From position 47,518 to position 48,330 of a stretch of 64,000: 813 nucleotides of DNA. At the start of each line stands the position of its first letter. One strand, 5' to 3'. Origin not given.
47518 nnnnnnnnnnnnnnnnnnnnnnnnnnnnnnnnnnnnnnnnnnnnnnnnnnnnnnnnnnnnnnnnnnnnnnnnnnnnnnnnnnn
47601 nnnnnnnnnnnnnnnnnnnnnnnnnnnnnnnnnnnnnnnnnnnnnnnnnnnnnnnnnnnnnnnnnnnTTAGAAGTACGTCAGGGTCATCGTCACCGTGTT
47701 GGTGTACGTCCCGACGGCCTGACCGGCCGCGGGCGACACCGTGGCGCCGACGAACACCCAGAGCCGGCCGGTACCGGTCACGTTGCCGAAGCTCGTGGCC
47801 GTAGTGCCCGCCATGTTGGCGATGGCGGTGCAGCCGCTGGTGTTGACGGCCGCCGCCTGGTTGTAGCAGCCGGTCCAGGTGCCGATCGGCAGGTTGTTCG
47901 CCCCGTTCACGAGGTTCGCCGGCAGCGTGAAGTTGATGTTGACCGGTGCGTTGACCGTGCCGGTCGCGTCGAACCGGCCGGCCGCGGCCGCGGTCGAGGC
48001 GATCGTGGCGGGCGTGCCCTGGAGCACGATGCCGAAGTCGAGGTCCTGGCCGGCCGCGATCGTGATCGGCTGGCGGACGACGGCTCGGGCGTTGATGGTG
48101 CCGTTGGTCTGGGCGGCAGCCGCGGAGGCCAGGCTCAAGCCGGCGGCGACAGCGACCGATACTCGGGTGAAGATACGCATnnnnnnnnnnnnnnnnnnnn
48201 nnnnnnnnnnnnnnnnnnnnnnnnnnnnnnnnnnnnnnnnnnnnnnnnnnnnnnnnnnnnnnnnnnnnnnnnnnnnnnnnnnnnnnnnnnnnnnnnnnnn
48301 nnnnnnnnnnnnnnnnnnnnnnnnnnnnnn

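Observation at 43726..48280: Sigma-54-driven four-gene Csu/DUF4402-like chaperone-usher fimbrial operon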

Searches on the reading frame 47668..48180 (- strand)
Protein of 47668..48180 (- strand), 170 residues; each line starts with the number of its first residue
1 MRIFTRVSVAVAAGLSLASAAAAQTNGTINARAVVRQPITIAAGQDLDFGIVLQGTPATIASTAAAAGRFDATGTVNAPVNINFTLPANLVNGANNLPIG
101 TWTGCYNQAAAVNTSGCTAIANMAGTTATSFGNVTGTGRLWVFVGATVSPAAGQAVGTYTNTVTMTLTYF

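Call 3: search_protein_families(library=pfam, proteins=[window:47668-48180:-], max_evalue=1)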
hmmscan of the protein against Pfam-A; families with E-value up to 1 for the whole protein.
window:47668-48180:- (170 aa): 1 family
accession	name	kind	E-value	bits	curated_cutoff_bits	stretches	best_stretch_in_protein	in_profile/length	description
PF14352.11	DUF4402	-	0.00012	23.2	25.2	1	39-169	1-129/129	Domain of unknown function (DUF4402)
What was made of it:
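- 47668..48180 (-): Subunit 1: DUF4402-family major pilin with a signal peptide, an N-terminal donor-strand-like extension (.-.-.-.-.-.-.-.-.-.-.) and the C-terminal motif G(-14)...Y(-2)-F. DUF4402 E 1.2e-4 at 23.2 bits, against a cut-off of 25.2 (call 3).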

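Call 4: search_protein_families(library=ncbifam, proteins=[window:47668-48180:-], max_evalue=1)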
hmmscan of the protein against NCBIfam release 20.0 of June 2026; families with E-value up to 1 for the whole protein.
window:47668-48180:- (170 aa): 1 family
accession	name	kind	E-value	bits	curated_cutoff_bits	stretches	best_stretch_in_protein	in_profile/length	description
NF053611.1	YiaD_Gzip_OmpA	equivalog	0.086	12.5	175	1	102-164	10-75/206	YiaD family glycine zipper/OmpA-like lipoprotein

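Call 37: find_homologous_proteins(query=window:47668-48180:-, max_evalue=0.001)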
Query window:47668-48180:- (170 aa): 310 proteins with E <= 0.001 among 2871 candidates; the best 120 are listed.
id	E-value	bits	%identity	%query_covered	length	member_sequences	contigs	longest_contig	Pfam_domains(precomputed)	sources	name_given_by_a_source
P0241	2.0e-95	335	98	100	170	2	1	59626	-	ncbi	ncbi:MAG: hypothetical protein R2882_06670 [Gemmatimonadales bacterium]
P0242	2.1e-83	296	86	100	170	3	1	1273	-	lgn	-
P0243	4.0e-82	292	85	100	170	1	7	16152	-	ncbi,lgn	-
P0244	2.3e-81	289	84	100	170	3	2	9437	-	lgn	-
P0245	2.3e-80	286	84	100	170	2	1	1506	-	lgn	-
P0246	4.8e-80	285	83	100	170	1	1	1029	-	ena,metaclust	metaclust:\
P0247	3.1e-79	282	81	100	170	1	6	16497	-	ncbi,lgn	-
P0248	1.6e-78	280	82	100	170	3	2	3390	-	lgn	-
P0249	7.6e-77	275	79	100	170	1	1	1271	-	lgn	-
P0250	4.3e-76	272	79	100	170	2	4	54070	-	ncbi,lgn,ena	-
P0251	6.0e-76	272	78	100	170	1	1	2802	-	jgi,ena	-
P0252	2.6e-74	266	78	100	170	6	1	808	-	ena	-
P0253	1.7e-73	264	80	100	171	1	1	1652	PF14352.12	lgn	-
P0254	7.7e-72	258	77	100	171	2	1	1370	-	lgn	-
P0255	3.8e-71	256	78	96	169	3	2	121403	-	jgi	-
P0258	3.7e-70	253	76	100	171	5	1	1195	PF14352.12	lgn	-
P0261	8.7e-68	245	80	92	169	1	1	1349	PF14352.12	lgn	-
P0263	2.7e-60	221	71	100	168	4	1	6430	PF14352.12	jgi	-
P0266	4.5e-53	197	68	89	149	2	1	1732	PF14352.12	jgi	-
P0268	7.0e-43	164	58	89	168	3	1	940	PF14352.12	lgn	-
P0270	3.9e-41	159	55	100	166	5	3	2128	PF14352.12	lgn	-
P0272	5.9e-40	155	54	100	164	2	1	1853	PF14352.12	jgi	-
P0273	1.2e-39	154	52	100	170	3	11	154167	PF14352.12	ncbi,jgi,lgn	ncbi:MAG TPA: DUF4402 domain-containing protein [Gemmatimonadales bacterium]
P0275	1.3e-38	150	55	100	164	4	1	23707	PF14352.12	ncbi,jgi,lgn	-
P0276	2.0e-38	150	52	100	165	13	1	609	PF14352.12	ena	-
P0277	2.4e-38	150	55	100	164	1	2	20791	PF14352.12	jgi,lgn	jgi:hypothetical protein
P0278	2.6e-38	149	53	100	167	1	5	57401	PF14352.12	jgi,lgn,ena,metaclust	metaclust:\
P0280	3.2e-38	149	55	100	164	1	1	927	PF14352.12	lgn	-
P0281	3.8e-38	149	56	100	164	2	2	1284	PF14352.12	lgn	-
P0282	4.2e-38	149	54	100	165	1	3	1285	PF14352.12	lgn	-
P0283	9.0e-38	148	56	84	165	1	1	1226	PF14352.12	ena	-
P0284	1.0e-37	148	52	100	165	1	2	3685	PF14352.12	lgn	-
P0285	1.4e-37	147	55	84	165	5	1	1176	PF14352.12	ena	-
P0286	2.5e-37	146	56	84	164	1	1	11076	PF14352.12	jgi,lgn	jgi:spore coat protein U-like protein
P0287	2.7e-37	146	54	100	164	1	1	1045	PF14352.12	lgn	-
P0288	3.6e-37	146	55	100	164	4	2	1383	PF14352.12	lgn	-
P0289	7.0e-37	145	54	99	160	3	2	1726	PF14352.12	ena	-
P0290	7.7e-37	145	54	100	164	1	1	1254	PF14352.12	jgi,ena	-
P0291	1.0e-36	144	55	100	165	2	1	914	PF14352.12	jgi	-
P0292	1.2e-36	144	53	100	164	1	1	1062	PF14352.12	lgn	-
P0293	1.6e-36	144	49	100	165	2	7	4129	PF14352.12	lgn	-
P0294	1.7e-36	144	54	100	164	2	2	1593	PF14352.12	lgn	-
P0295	1.8e-36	144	53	100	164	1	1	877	PF14352.12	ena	-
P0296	1.9e-36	143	52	100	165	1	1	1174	PF14352.12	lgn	-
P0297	2.1e-36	143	54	100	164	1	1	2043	PF14352.12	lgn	-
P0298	2.5e-36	143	54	100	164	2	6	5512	PF14352.12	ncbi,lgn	-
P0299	2.8e-36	143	54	100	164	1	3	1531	PF14352.12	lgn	-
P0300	3.2e-36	143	52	100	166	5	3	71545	PF14352.12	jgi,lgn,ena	jgi:hypothetical protein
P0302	3.9e-36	142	52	100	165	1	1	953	PF14352.12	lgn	-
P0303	4.1e-36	142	52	100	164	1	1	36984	PF14352.12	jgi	jgi:Domain of unknown function (DUF4402)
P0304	4.2e-36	142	51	100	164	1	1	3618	PF14352.12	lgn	-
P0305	5.8e-36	142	52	100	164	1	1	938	PF14352.12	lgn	-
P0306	6.0e-36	142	54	100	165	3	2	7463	PF14352.12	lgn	-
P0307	6.1e-36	142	54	100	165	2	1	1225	PF14352.12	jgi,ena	-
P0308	6.2e-36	142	52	100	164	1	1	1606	PF14352.12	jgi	jgi:hypothetical protein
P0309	6.3e-36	142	49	100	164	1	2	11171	PF14352.12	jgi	jgi:Domain of unknown function (DUF4402)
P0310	6.7e-36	142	54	100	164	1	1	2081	PF14352.12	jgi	jgi:hypothetical protein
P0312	8.5e-36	141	54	100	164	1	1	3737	PF14352.12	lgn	-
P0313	9.7e-36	141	53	99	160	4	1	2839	PF14352.12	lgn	-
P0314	1.2e-35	141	53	100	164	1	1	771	PF14352.12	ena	-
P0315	1.9e-35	140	52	100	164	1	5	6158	PF14352.12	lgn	-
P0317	2.4e-35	140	53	100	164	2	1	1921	PF14352.12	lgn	-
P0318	3.4e-35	139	52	100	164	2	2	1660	PF14352.12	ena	-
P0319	3.5e-35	139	55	94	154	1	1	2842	PF14352.12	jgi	-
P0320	3.7e-35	139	53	100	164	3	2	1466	PF14352.12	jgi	jgi:hypothetical protein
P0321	3.7e-35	139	52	100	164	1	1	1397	PF14352.12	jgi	-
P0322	5.2e-35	139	53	99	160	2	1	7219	PF14352.12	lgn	-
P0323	6.3e-35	138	51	100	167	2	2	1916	PF14352.12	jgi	jgi:hypothetical protein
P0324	1.1e-34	138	48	100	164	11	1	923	PF14352.12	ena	-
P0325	1.3e-34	137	52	100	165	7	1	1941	PF14352.12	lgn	-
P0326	1.4e-34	137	54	84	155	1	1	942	PF14352.12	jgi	jgi:hypothetical protein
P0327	1.4e-34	137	50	100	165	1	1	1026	PF14352.12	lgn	-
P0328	1.6e-34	137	52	100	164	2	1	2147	PF14352.12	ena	-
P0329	2.0e-34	137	50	99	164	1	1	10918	PF14352.12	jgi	jgi:hypothetical protein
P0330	2.0e-34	137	53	94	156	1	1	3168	PF14352.12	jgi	jgi:hypothetical protein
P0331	2.2e-34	137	53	81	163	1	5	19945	PF14352.12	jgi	jgi:hypothetical protein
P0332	2.2e-34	137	55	84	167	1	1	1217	PF14352.12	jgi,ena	-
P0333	2.5e-34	137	53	99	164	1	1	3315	PF14352.12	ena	-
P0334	2.6e-34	136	53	99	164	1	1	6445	PF14352.12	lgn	-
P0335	2.7e-34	136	50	100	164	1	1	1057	PF14352.12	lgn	-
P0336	3.5e-34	136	52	100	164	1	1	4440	PF14352.12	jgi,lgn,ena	-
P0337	7.4e-34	135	49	100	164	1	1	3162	PF14352.12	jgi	jgi:Domain of unknown function (DUF4402)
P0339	1.9e-33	134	51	99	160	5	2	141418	PF14352.12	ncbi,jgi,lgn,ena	jgi:hypothetical protein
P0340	3.2e-33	133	51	100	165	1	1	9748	PF14352.12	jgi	jgi:Mat/Ecp fimbriae major subunit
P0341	3.5e-33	133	50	94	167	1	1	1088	PF14352.12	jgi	-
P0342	5.6e-33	132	53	74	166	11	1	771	PF14352.12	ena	-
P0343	5.6e-33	132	53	84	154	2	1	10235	PF14352.12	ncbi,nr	ncbi:MAG TPA: DUF4402 domain-containing protein [Gemmatimonadales bacterium]|nr:DUF4402 domain-conta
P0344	1.4e-32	131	53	94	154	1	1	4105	PF14352.12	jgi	jgi:hypothetical protein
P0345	1.5e-32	131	50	99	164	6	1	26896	PF14352.12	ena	-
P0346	1.7e-32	131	50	99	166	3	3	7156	PF14352.12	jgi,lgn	jgi:spore coat protein U-like protein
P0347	2.9e-32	130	51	100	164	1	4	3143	PF14352.12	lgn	-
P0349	3.8e-32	129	50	99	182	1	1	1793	PF14352.12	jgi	jgi:hypothetical protein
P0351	4.3e-32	129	53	99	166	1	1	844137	PF14352.12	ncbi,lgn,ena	-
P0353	9.4e-32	128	49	100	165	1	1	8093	PF14352.12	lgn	-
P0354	1.1e-31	128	51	94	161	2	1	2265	PF14352.12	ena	-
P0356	2.0e-31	127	51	94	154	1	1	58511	PF14352.12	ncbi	-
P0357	2.1e-31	127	50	99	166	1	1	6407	PF14352.12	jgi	jgi:spore coat protein U-like protein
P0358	3.8e-31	126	49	100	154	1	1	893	PF14352.12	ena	-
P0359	6.4e-31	125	51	99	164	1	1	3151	PF14352.12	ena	-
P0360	1.0e-30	125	55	83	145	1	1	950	PF14352.12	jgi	jgi:hypothetical protein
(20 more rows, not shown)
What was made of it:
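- Most orthologues carry PF14352 in precomputed annotation, and JGI names some of them 'spore coat protein U-like' (call 37).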

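Call 42: search_solved_structures(query=A3, max_evalue=10, show_alignments=3)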
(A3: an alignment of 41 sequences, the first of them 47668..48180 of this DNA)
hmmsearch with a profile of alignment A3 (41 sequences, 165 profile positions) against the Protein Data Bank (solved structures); distinct sequences matched with E-value up to 10: 2.
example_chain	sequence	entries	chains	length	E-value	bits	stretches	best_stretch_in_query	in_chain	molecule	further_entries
5klc_A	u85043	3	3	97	0.0013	21.6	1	64-138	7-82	Carbohydrate binding module E1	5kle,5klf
3h9d_A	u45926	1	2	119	1.6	11.6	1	128-155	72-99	Microtubule-associated protein 1A/1B, light chain 3, putative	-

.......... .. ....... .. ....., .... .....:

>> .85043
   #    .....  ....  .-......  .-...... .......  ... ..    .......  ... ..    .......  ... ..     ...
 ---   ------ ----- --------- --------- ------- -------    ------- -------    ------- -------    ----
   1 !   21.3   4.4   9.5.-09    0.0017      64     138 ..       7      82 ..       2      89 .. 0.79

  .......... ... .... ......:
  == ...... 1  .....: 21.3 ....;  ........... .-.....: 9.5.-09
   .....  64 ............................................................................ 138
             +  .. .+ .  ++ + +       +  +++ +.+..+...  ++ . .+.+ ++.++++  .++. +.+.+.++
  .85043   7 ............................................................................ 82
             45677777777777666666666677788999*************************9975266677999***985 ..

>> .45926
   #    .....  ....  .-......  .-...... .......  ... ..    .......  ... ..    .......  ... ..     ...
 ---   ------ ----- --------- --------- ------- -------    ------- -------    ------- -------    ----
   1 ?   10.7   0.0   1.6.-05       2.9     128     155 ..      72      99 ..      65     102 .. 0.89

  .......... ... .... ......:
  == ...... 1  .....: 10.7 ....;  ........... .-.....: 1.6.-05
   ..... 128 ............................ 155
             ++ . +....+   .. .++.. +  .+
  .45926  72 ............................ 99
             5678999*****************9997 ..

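Call 43: search_protein_families(library=pfam, alignment_id=A3, max_evalue=1)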
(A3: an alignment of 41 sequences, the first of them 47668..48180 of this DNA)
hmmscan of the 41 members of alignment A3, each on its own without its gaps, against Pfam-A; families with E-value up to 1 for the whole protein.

A. member 1, window:47668-48180:- (170 aa): 1 family
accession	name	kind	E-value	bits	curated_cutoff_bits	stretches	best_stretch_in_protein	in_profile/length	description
PF14352.11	DUF4402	-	0.00012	23.2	25.2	1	39-169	1-129/129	Domain of unknown function (DUF4402)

B. families by the number of members that match (of 41 scanned): 15 families
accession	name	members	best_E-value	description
PF14352.11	DUF4402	41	1.4e-09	Domain of unknown function (DUF4402)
PF20009.4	GEVED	10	0.043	GEVED domain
PF05229.21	SCPU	6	0.068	Spore Coat Protein U domain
PF00779.24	BTK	2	0.048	BTK motif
PF21614.2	DUF6854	2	0.064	Domain of unknown function (DUF6854)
PF10988.14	DUF2807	2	0.094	Putative auto-transporter adhesin, head GIN domain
PF08460.16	SH3_5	1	0.014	Bacterial SH3 domain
PF25682.1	Phage_VG64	1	0.043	Mycobacterium phage VG64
PF14356.11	DUF4403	1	0.05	Domain of unknown function (DUF4403)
PF01819.22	Levi_coat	1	0.095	Levivirus coat protein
PF18003.7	DUF3823_C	1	0.18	Domain of unknown function (DUF3823_C)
PF15037.11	IL17_R_N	1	0.21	Interleukin-17 receptor extracellular region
PF16434.10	DUF5031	1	0.26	Domain of unknown function (DUF5031)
PF15403.11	HiaBD2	1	0.35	HiaBD2_N domain of Trimeric autotransporter adhesin (GIN)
PF17508.7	MccV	1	0.83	Microcin V bacteriocin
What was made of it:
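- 47668..48180 (-): All 41 family members scanned hit DUF4402, best E 1.4e-9 (call 43).
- On Archaic (sigma) CU class, Csu/CupE type: Only 6 of 41 relatives hit it, best E 0.068, whereas all 41 hit DUF4402 (call 43).
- On Pfam DUF4402 (PF14352): Orthologues at 50-55% identity pass, best E 1.4e-9, and carry PF14352 in precomputed annotation (calls 37, 43).
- Closest known: Archaic. Different: The subunits fall in DUF4402, not SCPU; SCPU hits are E 0.07 or worse (call 43).
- Closest known: Pfam DUF4402. Same: Both subunits and all 41 relatives scanned match this family across the whole model (calls 3, 43).
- All 41 family members scanned hit DUF4402, and 6 hit SCPU weakly (call 43). Some sources give a faint SCPU or 'spore coat protein U-like' signal (calls 37, 43).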

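Call 64: search_dna_similar(query=window:47668-48180:-, collection=plasmids, mode=protein, max_evalue=1, max_rows=20)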
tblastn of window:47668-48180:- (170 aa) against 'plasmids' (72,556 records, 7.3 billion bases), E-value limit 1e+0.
No match.
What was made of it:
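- Tried and rejected: tblastn of subunit 1 against PLSDB plasmids found no match (call 64).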
